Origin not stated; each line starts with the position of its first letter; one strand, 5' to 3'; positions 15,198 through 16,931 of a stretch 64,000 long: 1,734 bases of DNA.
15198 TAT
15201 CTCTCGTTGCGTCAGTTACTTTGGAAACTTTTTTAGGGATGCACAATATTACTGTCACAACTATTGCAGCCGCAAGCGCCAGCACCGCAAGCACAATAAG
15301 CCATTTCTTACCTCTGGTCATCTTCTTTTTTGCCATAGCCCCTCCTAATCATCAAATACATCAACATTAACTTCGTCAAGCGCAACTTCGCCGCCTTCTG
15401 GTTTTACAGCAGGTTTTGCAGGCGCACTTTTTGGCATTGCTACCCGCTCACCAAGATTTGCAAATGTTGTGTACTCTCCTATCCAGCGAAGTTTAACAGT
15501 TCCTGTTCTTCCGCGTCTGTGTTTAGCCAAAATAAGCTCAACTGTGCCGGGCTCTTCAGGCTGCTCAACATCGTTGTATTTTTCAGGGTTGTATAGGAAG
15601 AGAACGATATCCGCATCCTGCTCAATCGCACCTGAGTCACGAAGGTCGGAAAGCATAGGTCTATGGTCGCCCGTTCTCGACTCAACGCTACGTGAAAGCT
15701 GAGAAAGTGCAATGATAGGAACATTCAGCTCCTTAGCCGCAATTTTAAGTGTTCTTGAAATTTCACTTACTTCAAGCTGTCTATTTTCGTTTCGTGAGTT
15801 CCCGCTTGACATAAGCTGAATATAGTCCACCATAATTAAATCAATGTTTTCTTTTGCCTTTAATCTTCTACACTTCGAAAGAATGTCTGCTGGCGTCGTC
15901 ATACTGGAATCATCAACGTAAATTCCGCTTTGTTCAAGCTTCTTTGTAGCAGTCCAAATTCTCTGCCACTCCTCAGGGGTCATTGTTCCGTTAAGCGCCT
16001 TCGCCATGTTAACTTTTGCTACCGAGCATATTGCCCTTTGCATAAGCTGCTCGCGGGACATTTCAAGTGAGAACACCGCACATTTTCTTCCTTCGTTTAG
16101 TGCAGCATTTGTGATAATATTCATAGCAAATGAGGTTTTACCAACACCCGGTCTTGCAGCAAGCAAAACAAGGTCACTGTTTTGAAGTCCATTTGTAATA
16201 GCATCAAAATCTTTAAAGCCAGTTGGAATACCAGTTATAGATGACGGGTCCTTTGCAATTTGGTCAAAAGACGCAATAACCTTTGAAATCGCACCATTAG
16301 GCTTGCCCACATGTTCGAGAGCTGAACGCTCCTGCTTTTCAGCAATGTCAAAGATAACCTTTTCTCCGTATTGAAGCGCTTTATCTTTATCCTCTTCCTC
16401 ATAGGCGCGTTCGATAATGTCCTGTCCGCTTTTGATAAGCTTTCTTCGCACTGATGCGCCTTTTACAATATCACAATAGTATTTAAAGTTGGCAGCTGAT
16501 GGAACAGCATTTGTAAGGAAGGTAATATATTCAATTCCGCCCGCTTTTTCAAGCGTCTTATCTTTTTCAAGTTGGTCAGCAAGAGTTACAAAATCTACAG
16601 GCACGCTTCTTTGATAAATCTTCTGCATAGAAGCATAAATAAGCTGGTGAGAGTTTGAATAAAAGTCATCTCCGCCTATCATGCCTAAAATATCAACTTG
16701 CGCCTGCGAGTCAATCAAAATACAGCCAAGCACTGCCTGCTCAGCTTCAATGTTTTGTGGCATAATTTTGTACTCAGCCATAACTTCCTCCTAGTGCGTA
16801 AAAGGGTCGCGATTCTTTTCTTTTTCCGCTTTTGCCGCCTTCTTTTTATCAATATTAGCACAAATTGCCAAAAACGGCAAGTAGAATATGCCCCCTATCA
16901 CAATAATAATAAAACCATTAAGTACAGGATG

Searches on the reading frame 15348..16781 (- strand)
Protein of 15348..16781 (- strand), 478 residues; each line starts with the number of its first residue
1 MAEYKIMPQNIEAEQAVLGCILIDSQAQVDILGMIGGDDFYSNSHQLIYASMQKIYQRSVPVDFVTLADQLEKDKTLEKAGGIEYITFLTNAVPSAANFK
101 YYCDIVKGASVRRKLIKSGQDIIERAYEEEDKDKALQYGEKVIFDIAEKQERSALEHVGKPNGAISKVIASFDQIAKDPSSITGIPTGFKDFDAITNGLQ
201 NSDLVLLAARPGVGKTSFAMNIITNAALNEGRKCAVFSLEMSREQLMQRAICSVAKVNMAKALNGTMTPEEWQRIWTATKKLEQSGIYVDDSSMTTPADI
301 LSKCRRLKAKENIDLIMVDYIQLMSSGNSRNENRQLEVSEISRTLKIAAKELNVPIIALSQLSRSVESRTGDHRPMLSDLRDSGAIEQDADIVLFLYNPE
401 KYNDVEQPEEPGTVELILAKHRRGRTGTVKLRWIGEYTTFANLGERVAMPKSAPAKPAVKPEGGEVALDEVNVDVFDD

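Call 23: find_encoding_contigs(protein=window:15348-16781:-, flank=10000, max_places=10)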
Protein window:15348-16781:- (478 aa): 13 contigs read that carry it; 7 places shown.
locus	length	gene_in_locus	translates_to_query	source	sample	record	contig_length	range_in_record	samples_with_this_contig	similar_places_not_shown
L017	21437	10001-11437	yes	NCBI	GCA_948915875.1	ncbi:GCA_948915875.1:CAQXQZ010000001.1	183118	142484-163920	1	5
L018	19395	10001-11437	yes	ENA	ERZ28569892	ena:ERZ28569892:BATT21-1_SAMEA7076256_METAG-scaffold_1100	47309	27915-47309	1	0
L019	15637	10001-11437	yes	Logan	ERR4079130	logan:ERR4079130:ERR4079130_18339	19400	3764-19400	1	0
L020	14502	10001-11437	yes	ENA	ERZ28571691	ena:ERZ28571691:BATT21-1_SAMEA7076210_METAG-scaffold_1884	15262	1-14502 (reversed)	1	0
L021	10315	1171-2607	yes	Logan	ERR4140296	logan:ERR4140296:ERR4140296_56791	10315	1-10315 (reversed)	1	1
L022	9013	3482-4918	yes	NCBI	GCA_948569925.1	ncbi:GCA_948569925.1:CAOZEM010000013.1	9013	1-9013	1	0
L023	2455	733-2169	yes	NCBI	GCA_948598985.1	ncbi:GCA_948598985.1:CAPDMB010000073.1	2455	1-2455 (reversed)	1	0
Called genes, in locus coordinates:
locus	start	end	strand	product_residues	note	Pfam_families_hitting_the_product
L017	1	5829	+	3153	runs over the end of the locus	-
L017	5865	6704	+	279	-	-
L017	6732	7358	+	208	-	-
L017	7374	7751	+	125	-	-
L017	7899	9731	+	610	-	PF00009:GTP_EFTU, PF01926:MMR_HSR1 (weak), PF22042:EF-G_D2 (faint), PF03144:GTP_EFTU_D2, PF00679:EFG_C, PF21018:BipA_C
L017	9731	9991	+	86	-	-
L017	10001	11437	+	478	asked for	PF00772:DnaB, PF03796:DnaB_C, PF06745:ATPase, PF13481:AAA_25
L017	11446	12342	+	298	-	-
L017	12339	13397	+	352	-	-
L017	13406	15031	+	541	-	PF00749:tRNA-synt_1c, PF19269:Anticodon_2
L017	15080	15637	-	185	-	PF01595:CNNM (weak)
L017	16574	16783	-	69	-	-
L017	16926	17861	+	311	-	PF00291:PALP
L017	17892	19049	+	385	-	-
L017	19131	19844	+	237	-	PF04002:RadC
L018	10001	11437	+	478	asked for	PF00772:DnaB, PF03796:DnaB_C, PF06745:ATPase, PF13481:AAA_25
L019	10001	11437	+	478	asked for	PF00772:DnaB, PF03796:DnaB_C, PF06745:ATPase, PF13481:AAA_25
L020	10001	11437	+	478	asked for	PF00772:DnaB, PF03796:DnaB_C, PF06745:ATPase, PF13481:AAA_25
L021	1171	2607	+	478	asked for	PF00772:DnaB, PF03796:DnaB_C, PF06745:ATPase, PF13481:AAA_25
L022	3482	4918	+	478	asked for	PF00772:DnaB, PF03796:DnaB_C, PF06745:ATPase, PF13481:AAA_25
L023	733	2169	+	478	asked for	PF00772:DnaB, PF03796:DnaB_C, PF06745:ATPase, PF13481:AAA_25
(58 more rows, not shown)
